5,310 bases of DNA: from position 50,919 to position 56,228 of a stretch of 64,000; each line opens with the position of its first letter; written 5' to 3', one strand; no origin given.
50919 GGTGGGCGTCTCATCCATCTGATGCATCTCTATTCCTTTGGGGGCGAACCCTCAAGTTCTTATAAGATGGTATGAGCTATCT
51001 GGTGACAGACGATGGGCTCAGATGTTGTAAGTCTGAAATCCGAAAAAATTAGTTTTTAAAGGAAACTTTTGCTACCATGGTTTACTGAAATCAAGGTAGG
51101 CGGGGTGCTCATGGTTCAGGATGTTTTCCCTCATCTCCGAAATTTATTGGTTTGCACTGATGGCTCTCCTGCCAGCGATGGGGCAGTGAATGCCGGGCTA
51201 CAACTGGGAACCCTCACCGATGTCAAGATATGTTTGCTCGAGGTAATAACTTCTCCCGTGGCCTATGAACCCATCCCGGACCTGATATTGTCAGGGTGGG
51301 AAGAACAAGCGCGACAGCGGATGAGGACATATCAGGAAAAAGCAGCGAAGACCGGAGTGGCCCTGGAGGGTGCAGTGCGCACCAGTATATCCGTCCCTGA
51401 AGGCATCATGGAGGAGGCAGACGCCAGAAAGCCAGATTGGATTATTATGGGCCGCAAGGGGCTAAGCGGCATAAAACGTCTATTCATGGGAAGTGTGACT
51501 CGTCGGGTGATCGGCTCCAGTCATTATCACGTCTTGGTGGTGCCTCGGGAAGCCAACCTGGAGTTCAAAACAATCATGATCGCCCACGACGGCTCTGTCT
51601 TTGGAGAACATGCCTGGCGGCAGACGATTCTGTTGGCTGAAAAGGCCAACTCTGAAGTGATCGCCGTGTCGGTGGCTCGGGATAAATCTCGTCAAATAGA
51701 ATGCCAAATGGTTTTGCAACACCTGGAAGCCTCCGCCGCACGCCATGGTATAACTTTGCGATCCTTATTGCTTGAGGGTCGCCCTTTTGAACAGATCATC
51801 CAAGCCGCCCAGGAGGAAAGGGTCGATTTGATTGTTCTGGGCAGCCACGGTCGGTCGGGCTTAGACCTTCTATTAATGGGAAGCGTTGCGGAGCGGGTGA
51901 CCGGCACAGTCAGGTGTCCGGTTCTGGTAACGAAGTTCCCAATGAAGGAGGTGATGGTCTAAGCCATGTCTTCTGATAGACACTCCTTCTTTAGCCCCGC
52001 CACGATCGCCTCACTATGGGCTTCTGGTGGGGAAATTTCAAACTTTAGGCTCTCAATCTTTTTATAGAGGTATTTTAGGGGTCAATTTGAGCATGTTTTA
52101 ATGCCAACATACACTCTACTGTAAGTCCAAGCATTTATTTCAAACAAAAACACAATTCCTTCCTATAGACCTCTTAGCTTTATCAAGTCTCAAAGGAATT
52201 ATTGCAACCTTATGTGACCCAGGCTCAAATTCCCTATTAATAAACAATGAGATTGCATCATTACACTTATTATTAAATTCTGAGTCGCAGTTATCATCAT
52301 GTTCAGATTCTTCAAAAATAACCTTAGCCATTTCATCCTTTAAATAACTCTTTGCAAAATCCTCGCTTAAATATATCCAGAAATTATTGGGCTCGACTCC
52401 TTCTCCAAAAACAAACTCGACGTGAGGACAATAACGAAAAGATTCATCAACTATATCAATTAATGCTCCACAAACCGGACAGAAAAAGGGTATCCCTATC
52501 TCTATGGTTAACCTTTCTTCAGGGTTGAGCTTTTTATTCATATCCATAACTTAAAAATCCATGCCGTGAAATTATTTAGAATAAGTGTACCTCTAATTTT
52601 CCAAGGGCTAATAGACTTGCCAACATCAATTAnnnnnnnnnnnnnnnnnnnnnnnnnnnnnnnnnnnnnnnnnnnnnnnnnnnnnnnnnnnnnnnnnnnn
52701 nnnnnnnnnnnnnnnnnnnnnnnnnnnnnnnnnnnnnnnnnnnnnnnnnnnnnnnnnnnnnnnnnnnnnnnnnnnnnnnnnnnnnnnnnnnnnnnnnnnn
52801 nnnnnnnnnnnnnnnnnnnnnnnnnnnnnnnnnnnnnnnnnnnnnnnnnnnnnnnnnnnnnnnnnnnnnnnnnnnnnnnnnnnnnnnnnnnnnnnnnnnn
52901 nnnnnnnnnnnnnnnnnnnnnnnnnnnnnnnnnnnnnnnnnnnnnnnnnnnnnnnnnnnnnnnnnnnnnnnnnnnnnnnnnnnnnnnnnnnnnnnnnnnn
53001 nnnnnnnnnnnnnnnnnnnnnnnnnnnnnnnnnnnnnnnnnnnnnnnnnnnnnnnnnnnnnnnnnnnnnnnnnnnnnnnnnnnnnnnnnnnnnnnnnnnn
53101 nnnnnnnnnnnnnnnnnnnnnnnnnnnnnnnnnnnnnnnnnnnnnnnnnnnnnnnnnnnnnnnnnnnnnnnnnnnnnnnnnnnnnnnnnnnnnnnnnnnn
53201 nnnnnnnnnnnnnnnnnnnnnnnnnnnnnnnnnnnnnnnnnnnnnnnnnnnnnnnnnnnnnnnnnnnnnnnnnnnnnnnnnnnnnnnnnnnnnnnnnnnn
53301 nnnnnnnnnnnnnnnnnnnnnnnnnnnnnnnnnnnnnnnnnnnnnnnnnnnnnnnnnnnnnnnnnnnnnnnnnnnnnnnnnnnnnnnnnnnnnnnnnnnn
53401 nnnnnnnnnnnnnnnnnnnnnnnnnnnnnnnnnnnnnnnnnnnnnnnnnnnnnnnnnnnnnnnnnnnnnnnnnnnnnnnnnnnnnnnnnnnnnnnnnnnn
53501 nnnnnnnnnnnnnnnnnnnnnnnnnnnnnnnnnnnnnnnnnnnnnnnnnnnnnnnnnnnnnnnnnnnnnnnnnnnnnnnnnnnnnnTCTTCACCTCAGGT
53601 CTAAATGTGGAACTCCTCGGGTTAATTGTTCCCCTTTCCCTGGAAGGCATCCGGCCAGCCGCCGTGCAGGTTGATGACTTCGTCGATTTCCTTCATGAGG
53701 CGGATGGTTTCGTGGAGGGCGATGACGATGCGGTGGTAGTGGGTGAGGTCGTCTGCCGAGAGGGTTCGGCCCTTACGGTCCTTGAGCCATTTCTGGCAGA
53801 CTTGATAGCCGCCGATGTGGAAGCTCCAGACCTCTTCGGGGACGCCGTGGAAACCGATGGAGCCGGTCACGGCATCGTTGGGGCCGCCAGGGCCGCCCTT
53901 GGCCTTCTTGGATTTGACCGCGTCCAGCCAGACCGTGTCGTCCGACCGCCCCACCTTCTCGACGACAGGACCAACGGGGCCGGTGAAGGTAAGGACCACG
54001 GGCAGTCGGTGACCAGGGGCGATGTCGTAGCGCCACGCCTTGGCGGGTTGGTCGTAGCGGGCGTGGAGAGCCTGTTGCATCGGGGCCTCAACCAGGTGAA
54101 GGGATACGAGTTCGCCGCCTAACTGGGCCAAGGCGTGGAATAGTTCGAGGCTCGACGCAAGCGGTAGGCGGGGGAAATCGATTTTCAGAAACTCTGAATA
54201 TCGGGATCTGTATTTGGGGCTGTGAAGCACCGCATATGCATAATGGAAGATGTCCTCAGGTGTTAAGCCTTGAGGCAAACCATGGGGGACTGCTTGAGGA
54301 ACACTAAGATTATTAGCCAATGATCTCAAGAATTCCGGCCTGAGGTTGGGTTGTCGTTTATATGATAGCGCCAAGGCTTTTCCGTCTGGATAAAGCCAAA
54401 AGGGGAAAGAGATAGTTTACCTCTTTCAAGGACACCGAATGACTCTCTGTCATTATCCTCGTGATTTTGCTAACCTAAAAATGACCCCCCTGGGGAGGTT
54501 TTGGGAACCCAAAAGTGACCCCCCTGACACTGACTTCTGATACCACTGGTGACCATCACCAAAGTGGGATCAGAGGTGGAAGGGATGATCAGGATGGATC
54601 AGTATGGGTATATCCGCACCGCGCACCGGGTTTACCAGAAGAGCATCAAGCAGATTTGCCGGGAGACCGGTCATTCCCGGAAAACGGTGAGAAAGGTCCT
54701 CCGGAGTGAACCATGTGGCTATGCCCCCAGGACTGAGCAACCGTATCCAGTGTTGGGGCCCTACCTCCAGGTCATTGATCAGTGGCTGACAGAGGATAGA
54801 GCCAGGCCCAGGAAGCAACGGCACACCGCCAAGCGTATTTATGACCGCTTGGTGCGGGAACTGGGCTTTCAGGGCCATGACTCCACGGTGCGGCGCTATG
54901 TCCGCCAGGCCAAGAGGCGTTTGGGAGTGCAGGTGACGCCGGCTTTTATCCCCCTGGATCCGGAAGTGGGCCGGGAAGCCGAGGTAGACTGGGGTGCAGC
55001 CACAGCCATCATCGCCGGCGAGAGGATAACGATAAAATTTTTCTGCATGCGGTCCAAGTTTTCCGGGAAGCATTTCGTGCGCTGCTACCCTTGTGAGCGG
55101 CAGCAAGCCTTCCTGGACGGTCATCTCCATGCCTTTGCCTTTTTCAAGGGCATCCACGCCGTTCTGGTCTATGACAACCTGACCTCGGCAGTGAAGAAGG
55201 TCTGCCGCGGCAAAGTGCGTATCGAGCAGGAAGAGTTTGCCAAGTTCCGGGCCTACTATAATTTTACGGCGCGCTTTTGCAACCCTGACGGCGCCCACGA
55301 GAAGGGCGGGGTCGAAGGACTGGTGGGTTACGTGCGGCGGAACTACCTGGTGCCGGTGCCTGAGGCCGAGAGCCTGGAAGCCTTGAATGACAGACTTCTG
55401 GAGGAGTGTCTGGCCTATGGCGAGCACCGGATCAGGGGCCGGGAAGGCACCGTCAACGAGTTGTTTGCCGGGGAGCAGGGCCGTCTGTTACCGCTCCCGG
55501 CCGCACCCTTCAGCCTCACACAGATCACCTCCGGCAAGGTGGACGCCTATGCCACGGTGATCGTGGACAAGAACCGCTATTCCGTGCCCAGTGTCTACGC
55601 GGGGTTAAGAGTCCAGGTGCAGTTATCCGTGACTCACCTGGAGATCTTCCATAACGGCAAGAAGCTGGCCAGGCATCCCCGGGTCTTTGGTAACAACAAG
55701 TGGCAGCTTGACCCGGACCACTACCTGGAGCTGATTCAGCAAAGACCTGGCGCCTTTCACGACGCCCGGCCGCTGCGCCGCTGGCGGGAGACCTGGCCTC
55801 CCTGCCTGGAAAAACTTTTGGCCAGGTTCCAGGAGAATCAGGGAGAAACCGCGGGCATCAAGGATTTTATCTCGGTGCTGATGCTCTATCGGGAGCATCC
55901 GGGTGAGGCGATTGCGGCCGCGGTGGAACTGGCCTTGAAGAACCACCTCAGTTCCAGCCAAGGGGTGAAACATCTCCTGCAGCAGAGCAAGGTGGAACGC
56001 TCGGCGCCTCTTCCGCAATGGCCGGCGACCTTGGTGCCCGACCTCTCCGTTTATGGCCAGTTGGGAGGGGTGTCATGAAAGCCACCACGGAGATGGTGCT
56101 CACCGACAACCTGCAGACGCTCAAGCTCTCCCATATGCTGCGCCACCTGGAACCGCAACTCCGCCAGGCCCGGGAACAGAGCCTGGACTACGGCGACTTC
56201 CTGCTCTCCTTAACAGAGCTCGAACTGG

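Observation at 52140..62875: Co-directional cassette in the tRNA-His island: intact PLD-nuclease/SNF2 helicase, wrecked type-ISP/YeeA-like methyltransferase, and two AT-rich orphan genes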

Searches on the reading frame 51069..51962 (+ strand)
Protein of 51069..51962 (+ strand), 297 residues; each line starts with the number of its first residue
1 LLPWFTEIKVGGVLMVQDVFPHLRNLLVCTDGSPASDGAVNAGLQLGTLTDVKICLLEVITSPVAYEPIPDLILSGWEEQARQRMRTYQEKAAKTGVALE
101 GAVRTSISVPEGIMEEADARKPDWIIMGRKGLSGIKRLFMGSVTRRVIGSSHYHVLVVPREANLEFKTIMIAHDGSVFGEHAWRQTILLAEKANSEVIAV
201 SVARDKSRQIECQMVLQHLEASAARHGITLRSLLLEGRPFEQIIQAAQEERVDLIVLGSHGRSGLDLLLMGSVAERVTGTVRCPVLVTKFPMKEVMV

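Call 6: search_protein_families(library=pfam, proteins=[window:51069-51962:+], max_evalue=0.01)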
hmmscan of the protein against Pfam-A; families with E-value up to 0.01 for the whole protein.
window:51069-51962:+ (297 aa): 2 families
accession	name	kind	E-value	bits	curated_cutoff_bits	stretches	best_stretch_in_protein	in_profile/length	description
PF00582.32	Usp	-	1.5e-47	162.1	24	2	166-289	2-141/141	Universal stress protein family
PF23794.1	Phage_Gp84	-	0.00049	20.5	27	1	212-231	22-41/66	Mycobacterium phage Gp84-like protein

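Call 7: search_protein_families(library=padloc, proteins=[window:51069-51962:+], max_evalue=0.01)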
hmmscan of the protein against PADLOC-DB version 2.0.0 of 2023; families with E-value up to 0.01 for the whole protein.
window:51069-51962:+ (297 aa): 0 families

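Call 8: search_protein_families(library=ncbifam, proteins=[window:51069-51962:+], max_evalue=0.1)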
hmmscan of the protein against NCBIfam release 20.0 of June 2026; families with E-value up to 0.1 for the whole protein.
window:51069-51962:+ (297 aa): 5 families
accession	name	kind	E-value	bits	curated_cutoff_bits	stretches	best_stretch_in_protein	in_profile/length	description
NF008380.0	PRK11175.1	equivalog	7.5e-11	41.5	227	1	216-289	226-300/313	universal stress protein UspE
NF007512.0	PRK10116.1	equivalog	1.7e-05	24.9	167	1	24-161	4-140/142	universal stress protein UspC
NF011581.0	PRK15005.1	equivalog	0.00021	21.5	166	1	234-288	90-143/144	universal stress protein UspF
NF038185.1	KdpD_non_kinase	exception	0.033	13.4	550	0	178-277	257-358/373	KdpD-like non-kinase potassium sensor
TIGR00046.1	TIGR00046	subfamily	0.05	12.9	41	1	194-249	44-99/240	RsmE family RNA methyltransferase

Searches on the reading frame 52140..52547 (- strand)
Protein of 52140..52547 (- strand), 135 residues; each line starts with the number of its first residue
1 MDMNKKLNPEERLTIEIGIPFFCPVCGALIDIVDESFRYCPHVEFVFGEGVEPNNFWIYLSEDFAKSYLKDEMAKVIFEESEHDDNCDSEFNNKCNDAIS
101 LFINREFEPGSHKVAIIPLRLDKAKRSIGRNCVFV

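Call 6: search_protein_families(library=pfam, proteins=[window:52140-52547:-], max_evalue=0.01)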
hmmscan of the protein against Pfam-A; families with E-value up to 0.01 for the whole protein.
window:52140-52547:- (135 aa): 0 families

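Call 7: search_protein_families(library=padloc, proteins=[window:52140-52547:-], max_evalue=0.01)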
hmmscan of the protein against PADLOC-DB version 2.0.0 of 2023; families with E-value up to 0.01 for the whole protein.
window:52140-52547:- (135 aa): 0 families

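Call 8: search_protein_families(library=ncbifam, proteins=[window:52140-52547:-], max_evalue=0.1)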
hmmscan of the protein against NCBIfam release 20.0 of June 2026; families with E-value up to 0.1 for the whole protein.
window:52140-52547:- (135 aa): 0 families

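Call 9: search_protein_families(library=phrogs, proteins=[window:52140-52547:-], max_evalue=1)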
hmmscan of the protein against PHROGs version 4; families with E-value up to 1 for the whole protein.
window:52140-52547:- (135 aa): 0 families

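Call 12: find_homologous_proteins(query=window:52140-52547:-, max_evalue=0.01)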
Query window:52140-52547:- (135 aa): 2 proteins with E <= 0.01 among 5 candidates.
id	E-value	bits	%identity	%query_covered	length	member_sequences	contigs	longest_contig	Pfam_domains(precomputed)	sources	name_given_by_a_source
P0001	1.5e-76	273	99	89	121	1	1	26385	-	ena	-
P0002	9.3e-61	222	74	98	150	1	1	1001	-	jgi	jgi:hypothetical protein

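Call 13: find_encoding_contigs(protein=P0001, flank=10000)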
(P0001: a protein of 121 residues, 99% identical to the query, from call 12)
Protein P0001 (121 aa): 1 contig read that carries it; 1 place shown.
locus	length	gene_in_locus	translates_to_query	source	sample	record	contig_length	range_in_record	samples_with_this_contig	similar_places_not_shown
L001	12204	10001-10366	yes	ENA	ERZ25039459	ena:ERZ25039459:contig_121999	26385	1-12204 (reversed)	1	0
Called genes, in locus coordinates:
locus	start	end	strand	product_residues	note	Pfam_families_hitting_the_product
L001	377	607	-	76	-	PF10646:Germane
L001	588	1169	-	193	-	PF13365:Trypsin_2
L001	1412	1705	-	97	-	PF09297:Zn_ribbon_NUD (faint), PF13240:Zn_Ribbon_1 (weak), PF13248:Zn_ribbon_3 (weak)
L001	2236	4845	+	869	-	PF13091:PLDc_2, PF00176:SNF2-rel_dom (faint), PF04851:ResIII (weak), PF00271:Helicase_C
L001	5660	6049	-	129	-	-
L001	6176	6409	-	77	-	-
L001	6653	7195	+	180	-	PF20473:MmeI_Mtase (faint)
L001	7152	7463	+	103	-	-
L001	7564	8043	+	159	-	-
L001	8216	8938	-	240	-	-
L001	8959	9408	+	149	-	-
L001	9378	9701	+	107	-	-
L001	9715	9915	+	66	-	-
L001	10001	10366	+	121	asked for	-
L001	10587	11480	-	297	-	PF00582:Usp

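Call 14: find_encoding_contigs(protein=P0002, flank=10000)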
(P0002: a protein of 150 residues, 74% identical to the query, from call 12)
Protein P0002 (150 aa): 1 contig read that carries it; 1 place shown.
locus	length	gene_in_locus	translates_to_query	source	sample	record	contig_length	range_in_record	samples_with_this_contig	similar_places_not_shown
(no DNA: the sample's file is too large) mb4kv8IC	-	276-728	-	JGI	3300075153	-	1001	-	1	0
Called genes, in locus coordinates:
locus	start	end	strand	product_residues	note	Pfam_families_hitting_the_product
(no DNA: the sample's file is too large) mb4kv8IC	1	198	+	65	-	?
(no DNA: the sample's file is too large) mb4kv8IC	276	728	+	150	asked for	-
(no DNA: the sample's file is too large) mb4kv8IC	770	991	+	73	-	-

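Call 65: search_solved_structures(query=A3, max_evalue=10)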
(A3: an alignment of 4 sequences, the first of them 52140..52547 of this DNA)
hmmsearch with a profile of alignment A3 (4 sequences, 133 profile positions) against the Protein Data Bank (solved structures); distinct sequences matched with E-value up to 10: 15.
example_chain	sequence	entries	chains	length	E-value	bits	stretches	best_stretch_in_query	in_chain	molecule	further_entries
5buv_A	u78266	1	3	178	0.13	15.3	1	12-72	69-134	Putative epimerase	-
7o6n_C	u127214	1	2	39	0.17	14.9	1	51-81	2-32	Protein pid-3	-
9ykx_A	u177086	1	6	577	0.19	14.8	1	17-69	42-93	ATP-dependent clpX-like chaperone, mitochondrial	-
9p9v_A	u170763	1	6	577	0.19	14.7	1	17-69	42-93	ATP-dependent clpX-like chaperone, mitochondrial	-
7opb_A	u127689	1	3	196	0.24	14.4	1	44-107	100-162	Interleukin-7 receptor subunit alpha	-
5k2m_E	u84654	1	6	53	0.27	14.2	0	17-34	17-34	Probable lysine biosynthesis protein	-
3di2_B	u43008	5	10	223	0.28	14.2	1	44-107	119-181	Interleukin-7 receptor subunit alpha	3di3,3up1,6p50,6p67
5j11_B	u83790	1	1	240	0.32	14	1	44-107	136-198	Interleukin-7 receptor subunit alpha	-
9egv_A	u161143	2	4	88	0.52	13.3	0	15-38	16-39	RanBP-type and C3HC4-type zinc finger-containing protein 1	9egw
1nnq_A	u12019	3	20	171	0.85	12.6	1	4-42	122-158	Rubrerythrin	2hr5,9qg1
3mps_A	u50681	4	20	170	0.95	12.5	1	4-42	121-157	Rubrerythrin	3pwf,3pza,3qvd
9jni_A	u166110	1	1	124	0.96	12.5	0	15-38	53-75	E3 ubiquitin-protein ligase KCMF1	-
9upz_A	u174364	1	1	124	1.1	12.3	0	15-39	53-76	E3 ubiquitin-protein ligase KCMF1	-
9e71_Bc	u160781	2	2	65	2.6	11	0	15-30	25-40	Small zinc finger protein HVO-2753-like zinc-binding pocket domain-containing protein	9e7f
9fhl_C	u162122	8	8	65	3.4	10.7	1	14-33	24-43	Small zinc finger protein HVO-2753-like zinc-binding pocket domain-containing protein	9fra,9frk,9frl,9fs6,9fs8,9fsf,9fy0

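Call 72: predict_structure(alignment_id=A4)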
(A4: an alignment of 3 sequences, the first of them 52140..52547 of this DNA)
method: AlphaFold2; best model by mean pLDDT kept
length: 135 residues; sequences in the alignment: 3
mean_pLDDT: 42.4   pTM: 0.37
mean pLDDT of the five models: 42.4, 42.1, 40.1, 40.0, 37.5
residues with pLDDT >= 90: 0; 70-90: 0; 50-70: 32; < 50: 103
segments of 3 or more residues with pLDDT < 50: 1-20, 22-25, 31-39, 42-44, 46-62, 64-86, 108-116, 118-135
pLDDT, mean of each block of 10 residues (from residue 1): 30 35 49 44 45 43 47 39 46 55 49 44 34 25
secondary structure, 60 per line:
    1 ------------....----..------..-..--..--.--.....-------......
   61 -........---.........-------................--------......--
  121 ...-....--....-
elements in order: E13-16 E43-47 E55-60 H62-69 H73-81 H89-104 E113-118 E125-128 E131-134

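Call 106: find_related_loci(query=window:52140-52547:-, collection=viral_contigs, flank=8000)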
Query window:52140-52547:- (135 aa) in viral_contigs; peptide patterns used: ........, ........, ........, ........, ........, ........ (x = any residue, [..] = any of these).
4 stretches matched a pattern, but none encodes a relative of the query by tblastn (E <= 1e-3).

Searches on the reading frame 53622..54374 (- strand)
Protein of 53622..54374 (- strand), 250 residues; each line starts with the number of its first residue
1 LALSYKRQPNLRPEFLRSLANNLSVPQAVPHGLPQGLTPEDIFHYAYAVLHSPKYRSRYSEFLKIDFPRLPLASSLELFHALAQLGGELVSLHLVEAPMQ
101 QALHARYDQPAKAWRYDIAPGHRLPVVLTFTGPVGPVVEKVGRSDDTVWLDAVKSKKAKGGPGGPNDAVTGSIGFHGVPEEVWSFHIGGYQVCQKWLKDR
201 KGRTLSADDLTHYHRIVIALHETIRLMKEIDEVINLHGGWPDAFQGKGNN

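Call 6: search_protein_families(library=pfam, proteins=[window:53622-54374:-], max_evalue=0.01)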
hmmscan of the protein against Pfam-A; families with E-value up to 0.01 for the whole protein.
window:53622-54374:- (250 aa): 1 family
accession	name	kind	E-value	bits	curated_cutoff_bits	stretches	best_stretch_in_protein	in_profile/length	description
PF18135.7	Type_ISP_C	-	2.4e-44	152.3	25.9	1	6-228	165-341/342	Type ISP C-terminal specificity domain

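Call 7: search_protein_families(library=padloc, proteins=[window:53622-54374:-], max_evalue=0.01)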
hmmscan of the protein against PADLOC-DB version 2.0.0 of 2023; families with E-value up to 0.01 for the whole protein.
window:53622-54374:- (250 aa): 5 families
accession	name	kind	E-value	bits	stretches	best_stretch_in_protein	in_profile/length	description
PDLC03610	REase_MTase_IIG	-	6.2e-38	128.5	2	36-110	904-978/1096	Type IIG restriction enzyme-methyltransferase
PDLC03597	REase_MTase_IIG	-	1.8e-13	47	1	35-94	1446-1505/1646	Type IIG restriction enzyme-methyltransferase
PDLC03631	REase_MTase_IIG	-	3.6e-10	36.4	1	36-201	857-987/1086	Type IIG restriction enzyme-methyltransferase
PDLC03621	REase_MTase_IIG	-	3.7e-07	26.6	1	34-94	837-894/1024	Type IIG restriction enzyme-methyltransferase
PDLC03051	REase_MTase_I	-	7.3e-07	24.7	1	36-95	1415-1471/1591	Type I restriction enzyme-methyltransferase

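Call 8: search_protein_families(library=ncbifam, proteins=[window:53622-54374:-], max_evalue=0.1)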
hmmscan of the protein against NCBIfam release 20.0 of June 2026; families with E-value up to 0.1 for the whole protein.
window:53622-54374:- (250 aa): 0 families

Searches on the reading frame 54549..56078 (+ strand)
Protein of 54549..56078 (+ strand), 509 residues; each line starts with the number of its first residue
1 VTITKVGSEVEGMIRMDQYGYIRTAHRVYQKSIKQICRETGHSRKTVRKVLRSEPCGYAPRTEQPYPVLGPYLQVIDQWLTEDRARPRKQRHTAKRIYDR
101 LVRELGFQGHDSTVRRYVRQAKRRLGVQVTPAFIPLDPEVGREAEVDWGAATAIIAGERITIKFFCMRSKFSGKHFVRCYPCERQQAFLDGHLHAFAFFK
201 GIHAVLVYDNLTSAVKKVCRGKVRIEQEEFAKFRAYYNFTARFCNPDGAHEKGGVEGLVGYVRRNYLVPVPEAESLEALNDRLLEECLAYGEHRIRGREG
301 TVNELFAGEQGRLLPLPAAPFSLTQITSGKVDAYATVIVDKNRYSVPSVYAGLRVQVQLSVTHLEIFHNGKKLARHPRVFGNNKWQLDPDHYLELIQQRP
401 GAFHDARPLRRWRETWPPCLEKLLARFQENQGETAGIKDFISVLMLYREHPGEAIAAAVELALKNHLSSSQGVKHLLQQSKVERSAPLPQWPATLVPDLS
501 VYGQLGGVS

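Call 6: search_protein_families(library=pfam, proteins=[window:54549-56078:+], max_evalue=0.01)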
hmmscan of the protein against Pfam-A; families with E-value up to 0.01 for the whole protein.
window:54549-56078:+ (509 aa): 2 families
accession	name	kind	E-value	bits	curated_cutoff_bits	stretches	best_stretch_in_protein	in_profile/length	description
PF22483.2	Mu-transpos_C_2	-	6.8e-18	64.6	27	1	316-387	1-72/73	Mu transposase, C-terminal domain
PF08281.18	Sigma70_r4_2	-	0.0021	18.1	25.7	0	25-49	21-45/54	Sigma-70, region 4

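Call 8: search_protein_families(library=ncbifam, proteins=[window:54549-56078:+], max_evalue=0.1)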
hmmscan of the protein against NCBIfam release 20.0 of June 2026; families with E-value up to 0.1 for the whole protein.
window:54549-56078:+ (509 aa): 5 families
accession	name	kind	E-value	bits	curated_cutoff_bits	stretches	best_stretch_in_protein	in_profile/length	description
NF033546.1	transpos_IS21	equivalog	2.1e-75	254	160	1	29-318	7-294/294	IS21 family transposase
NF033545.0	transpos_IS630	equivalog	0.00056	19.4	100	1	30-122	12-109/299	IS630 family transposase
NF033577.2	transpos_IS481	equivalog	0.0085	15.6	224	1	27-283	8-259/284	IS481 family transposase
TIGR04111.1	BcepMu_gp16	hypoth_equivalog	0.016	15.1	34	0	31-53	14-36/55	phage-associated protein, BcepMu gp16 family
TIGR03879.1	near_KaiC_dom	domain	0.031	14.7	65.1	0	27-55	32-60/91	probable regulatory domain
